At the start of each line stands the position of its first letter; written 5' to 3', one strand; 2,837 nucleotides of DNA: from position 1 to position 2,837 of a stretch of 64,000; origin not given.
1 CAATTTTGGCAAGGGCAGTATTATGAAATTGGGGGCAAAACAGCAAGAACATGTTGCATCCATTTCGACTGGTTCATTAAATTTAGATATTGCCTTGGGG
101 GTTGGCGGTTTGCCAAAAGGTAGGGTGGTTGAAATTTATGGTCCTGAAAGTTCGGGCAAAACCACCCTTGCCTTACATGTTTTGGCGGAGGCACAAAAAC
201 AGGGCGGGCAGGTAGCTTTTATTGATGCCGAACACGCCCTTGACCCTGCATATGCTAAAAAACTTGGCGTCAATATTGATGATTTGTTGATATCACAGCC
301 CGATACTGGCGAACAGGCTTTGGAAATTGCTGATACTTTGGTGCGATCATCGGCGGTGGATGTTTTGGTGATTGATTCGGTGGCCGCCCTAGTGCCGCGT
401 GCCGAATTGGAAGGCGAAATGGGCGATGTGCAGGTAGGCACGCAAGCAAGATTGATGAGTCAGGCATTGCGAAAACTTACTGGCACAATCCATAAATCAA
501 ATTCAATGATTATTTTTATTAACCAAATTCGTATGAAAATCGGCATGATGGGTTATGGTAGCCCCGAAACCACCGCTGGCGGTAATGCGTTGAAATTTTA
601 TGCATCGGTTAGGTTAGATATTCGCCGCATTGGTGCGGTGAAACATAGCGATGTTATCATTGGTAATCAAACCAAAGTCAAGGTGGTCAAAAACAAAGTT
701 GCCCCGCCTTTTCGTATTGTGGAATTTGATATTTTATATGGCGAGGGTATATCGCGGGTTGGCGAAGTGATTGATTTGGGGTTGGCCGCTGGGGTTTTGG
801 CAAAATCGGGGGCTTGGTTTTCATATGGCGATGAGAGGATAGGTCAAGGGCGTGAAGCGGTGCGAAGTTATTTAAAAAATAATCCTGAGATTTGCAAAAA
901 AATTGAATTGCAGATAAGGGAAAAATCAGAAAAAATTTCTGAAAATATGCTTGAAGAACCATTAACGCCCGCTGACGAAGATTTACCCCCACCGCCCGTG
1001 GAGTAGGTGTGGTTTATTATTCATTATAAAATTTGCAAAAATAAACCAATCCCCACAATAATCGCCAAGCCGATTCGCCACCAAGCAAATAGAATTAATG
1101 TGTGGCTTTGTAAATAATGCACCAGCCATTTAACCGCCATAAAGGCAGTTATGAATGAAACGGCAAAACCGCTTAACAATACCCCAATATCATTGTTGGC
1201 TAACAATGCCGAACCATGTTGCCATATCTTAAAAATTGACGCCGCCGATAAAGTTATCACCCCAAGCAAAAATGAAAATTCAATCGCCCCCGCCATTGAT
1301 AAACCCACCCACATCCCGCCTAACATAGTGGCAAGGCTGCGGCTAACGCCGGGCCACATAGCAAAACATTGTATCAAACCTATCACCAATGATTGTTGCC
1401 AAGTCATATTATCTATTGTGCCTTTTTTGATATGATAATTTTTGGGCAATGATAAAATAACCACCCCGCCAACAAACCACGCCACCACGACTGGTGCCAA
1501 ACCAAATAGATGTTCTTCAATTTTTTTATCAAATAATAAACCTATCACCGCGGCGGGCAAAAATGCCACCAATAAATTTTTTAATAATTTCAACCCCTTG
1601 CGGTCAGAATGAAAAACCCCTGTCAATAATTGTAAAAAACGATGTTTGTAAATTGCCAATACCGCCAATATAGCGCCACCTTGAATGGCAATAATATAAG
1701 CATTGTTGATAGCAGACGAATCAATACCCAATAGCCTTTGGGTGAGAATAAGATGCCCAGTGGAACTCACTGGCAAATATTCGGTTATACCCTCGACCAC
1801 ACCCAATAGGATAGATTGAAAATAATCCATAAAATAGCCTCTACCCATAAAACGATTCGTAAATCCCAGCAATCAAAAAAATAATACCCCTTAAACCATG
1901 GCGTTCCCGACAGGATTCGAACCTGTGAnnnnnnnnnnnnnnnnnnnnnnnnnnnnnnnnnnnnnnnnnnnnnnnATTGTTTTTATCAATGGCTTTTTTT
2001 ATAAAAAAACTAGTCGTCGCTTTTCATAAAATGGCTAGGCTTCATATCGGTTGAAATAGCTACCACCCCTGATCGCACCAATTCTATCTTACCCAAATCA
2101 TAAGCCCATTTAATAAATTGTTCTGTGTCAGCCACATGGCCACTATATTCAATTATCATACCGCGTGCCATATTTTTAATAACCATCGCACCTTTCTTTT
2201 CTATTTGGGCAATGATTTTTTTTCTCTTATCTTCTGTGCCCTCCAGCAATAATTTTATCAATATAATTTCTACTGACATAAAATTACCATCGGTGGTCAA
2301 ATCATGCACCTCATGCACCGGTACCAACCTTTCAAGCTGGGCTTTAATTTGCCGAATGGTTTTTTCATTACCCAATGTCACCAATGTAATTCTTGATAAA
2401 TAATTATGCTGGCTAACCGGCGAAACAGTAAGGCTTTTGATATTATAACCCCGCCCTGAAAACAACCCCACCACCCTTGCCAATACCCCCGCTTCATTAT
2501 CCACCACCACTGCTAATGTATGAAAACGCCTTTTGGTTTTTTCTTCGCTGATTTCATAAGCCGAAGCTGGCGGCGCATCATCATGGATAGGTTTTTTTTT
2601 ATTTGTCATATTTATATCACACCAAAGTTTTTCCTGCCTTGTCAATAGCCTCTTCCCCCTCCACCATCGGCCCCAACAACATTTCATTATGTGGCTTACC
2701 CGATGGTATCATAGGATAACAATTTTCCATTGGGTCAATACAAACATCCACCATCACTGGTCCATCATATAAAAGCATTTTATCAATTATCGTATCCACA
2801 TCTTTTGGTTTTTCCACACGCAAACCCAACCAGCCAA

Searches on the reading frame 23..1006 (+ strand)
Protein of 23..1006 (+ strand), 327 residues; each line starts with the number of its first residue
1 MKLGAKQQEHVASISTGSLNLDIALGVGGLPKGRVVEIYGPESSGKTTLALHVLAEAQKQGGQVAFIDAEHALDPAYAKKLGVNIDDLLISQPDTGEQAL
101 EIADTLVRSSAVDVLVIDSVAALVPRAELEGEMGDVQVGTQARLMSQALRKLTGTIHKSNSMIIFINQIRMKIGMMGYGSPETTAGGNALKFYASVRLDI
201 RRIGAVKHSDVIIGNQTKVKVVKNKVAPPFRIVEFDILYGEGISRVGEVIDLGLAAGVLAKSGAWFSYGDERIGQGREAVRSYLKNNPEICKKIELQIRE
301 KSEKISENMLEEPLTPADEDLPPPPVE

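Call 76: search_protein_families(library=pfam, proteins=[window:23-1006:+], max_evalue=0.001)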
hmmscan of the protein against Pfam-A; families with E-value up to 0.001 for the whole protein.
window:23-1006:+ (327 aa): 11 families
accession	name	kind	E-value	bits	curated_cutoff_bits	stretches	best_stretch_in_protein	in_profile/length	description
PF00154.27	RecA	-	2.7e-131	437.2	27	1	1-244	20-262/262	recA bacterial DNA recombination protein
PF21096.2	RecA_C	-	1.4e-24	86.5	27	1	247-301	1-55/57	RecA C-terminal domain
PF08423.17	Rad51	-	1.8e-11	44.2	22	1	8-202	2-211/244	Rad51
PF06745.19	ATPase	-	5.5e-08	32.9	26.6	1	15-88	2-77/231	KaiC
PF01637.24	ATPase_2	-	4.5e-06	27.1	33.2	1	35-166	22-116/225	ATPase domain predominantly from Archaea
PF13479.12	AAA_24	-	1.3e-05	25.6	27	1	34-124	3-77/195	AAA domain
PF13191.12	AAA_16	-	2.9e-05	25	32.6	1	32-167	23-139/167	AAA ATPase domain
PF02283.22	CobU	-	0.00019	21.5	27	1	38-170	3-126/168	Cobinamide kinase / cobinamide phosphate guanyltransferase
PF13481.12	AAA_25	-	0.00022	21.4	27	0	28-72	28-83/195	AAA domain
PF00004.35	AAA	-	0.0004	21.3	21.2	0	38-148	3-92/131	ATPase family associated with various cellular activities (AAA)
PF00005.33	ABC_tran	-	0.00055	21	25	0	30-85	8-65/137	ABC transporter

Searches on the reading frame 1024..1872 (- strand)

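Call 76: search_protein_families(library=pfam, proteins=[window:1024-1872:-], max_evalue=0.001)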
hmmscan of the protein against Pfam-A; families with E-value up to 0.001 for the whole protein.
window:1024-1872:- (282 aa): 1 family
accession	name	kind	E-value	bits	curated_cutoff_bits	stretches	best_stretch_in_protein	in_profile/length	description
PF02673.24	BacA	-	1.5e-69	235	33.4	1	21-272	2-257/257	Bacitracin resistance protein BacA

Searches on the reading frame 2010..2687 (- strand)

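Call 76: search_protein_families(library=pfam, proteins=[window:2010-2687:-], max_evalue=0.001)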
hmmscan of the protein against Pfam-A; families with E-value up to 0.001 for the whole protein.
window:2010-2687:- (225 aa): 4 families
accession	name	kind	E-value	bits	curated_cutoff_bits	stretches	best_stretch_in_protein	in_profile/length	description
PF22629.2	ACT_AHAS_ss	-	1.3e-16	60.9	27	1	58-125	1-66/67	AHAS small subunit-like ACT domain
PF13710.12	ACT_5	-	1.4e-10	41.3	27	1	65-127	2-62/62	ACT domain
PF01842.31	ACT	-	1.5e-10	41.1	27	1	56-121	1-64/66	ACT domain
PF10369.15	ALS_ss_C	-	1e-08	35.5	23.2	1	140-212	2-72/74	Small subunit of acetolactate synthase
